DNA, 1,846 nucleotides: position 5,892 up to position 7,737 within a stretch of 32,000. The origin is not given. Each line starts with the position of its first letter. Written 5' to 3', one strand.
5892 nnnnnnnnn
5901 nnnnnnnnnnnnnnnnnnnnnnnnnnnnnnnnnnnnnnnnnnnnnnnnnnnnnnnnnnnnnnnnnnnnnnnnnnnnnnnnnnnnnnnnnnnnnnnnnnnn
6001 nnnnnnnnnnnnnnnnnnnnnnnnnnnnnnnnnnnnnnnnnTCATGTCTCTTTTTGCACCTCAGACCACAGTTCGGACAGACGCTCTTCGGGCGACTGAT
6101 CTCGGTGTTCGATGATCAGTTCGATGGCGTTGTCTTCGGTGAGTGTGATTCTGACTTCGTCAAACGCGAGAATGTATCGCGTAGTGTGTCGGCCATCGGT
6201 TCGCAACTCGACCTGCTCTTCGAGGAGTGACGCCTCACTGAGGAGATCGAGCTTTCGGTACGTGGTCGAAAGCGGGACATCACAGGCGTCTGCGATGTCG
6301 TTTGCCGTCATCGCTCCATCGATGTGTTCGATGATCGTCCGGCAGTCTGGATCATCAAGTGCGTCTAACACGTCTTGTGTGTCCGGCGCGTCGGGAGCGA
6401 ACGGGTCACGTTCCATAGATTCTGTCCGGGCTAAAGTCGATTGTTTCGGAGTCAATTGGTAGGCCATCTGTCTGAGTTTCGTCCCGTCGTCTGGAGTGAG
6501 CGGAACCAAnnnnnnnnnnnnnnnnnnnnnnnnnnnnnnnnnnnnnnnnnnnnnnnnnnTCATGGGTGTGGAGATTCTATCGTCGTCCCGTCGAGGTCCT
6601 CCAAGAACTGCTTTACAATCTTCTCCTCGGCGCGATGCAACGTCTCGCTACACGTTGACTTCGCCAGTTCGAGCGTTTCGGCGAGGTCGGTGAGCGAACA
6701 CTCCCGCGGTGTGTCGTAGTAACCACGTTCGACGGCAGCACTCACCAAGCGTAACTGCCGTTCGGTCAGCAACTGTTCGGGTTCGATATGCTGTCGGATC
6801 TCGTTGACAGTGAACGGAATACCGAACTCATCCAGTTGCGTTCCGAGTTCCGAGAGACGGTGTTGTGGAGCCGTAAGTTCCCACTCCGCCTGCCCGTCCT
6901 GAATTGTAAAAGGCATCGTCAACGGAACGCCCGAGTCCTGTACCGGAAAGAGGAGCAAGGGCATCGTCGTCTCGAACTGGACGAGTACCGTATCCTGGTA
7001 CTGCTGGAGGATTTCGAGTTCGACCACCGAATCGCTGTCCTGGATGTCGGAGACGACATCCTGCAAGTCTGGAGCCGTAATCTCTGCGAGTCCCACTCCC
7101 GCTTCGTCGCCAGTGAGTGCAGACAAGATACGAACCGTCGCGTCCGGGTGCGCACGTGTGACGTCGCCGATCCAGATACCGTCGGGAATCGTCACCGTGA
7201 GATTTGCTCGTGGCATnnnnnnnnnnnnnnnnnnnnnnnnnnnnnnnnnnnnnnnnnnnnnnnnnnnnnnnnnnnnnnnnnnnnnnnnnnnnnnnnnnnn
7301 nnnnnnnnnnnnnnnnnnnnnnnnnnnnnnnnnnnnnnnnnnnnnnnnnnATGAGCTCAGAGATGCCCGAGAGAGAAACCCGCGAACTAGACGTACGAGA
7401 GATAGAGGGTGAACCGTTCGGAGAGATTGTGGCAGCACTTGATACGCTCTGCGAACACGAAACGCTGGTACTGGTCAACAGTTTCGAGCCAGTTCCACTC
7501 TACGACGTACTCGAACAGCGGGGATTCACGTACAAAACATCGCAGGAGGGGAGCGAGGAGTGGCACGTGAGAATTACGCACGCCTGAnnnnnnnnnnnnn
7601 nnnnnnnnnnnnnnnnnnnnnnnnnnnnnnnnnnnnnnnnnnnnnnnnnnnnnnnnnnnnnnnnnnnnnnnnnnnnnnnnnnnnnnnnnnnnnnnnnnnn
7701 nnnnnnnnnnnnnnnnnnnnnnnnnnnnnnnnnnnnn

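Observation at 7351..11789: Uncharacterised radical SAM/SPASM + His-rich CGCGG-motif protein module, with paired DUF2249s, a cupredoxin and a 12-TM membrane protein, inside the NirK/qNor island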

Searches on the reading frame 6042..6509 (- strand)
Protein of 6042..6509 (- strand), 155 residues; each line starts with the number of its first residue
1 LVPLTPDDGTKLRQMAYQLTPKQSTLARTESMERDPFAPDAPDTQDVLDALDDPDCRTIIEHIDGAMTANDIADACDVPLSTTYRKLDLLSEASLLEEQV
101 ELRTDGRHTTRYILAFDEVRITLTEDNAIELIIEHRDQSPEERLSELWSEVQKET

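Call 3: search_protein_families(library=ncbifam, proteins=[window:6042-6509:-], max_evalue=0.01)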
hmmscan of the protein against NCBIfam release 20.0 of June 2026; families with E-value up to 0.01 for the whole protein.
window:6042-6509:- (155 aa): 3 families
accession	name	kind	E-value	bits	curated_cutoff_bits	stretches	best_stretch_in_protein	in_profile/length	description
NF033788.1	HTH_metalloreg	subfamily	1.9e-05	24.4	55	1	45-100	2-59/77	metalloregulator ArsR/SmtB family transcription factor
NF033789.1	repress_SdpR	subfamily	0.00037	20.3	100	1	48-99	2-54/79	autorepressor SdpR family transcription factor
NF007548.0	PRK10163.1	equivalog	0.0091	15.1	406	0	60-97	34-71/271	HTH-type transcriptional repressor AllR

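Call 4: search_protein_families(library=pfam, proteins=[window:6042-6509:-], max_evalue=0.01)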
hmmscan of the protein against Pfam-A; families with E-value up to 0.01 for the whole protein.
window:6042-6509:- (155 aa): 3 families
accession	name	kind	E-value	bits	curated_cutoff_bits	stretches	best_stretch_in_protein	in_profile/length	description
PF12840.13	HTH_20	-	2.5e-10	40.6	27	1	51-98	1-50/51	Helix-turn-helix domain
PF09339.16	HTH_IclR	-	5.2e-05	23.4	22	1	64-98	16-50/52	IclR helix-turn-helix domain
PF24033.1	DUF7342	-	0.00025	21.5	31.6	1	57-151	8-93/150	Family of unknown function (DUF7342)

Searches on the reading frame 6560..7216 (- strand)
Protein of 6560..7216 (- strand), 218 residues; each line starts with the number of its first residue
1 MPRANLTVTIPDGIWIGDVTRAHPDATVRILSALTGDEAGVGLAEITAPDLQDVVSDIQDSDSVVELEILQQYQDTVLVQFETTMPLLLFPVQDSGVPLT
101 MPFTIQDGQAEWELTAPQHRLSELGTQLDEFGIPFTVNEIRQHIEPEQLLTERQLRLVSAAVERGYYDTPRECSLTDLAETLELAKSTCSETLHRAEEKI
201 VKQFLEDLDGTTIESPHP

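Call 3: search_protein_families(library=ncbifam, proteins=[window:6560-7216:-], max_evalue=0.01)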
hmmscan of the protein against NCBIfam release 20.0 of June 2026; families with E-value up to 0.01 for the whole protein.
window:6560-7216:- (218 aa): 1 family
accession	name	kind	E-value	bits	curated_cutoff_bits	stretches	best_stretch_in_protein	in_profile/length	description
NF005385.0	PRK06930.1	subfamily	0.0049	16.6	136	0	173-207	131-165/170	positive control sigma-like factor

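Call 4: search_protein_families(library=pfam, proteins=[window:6560-7216:-], max_evalue=0.01)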
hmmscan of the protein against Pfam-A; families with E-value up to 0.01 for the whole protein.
window:6560-7216:- (218 aa): 3 families
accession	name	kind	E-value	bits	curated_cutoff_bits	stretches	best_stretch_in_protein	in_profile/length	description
PF04967.18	HTH_10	-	2e-18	66.4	23.1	1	150-202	1-53/53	HTH DNA binding domain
PF09339.16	HTH_IclR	-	0.00026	21.1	22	0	169-193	15-39/52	IclR helix-turn-helix domain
PF15915.11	BAT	-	0.0047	17.2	25.8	1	23-119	23-119/156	GAF and HTH_10 associated domain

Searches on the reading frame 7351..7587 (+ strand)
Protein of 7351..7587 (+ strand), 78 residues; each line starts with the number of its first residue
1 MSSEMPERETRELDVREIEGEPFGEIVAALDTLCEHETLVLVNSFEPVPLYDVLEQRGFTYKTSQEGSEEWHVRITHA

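Call 3: search_protein_families(library=ncbifam, proteins=[window:7351-7587:+], max_evalue=0.01)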
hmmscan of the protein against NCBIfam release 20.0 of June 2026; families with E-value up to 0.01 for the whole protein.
window:7351-7587:+ (78 aa): 0 families

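Call 4: search_protein_families(library=pfam, proteins=[window:7351-7587:+], max_evalue=0.01)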
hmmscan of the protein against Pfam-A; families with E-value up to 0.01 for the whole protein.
window:7351-7587:+ (78 aa): 1 family
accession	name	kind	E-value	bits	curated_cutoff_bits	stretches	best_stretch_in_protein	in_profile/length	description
PF10006.14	DUF2249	-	3.7e-21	75.2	29.5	1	12-77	1-70/70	Uncharacterized conserved protein (DUF2249)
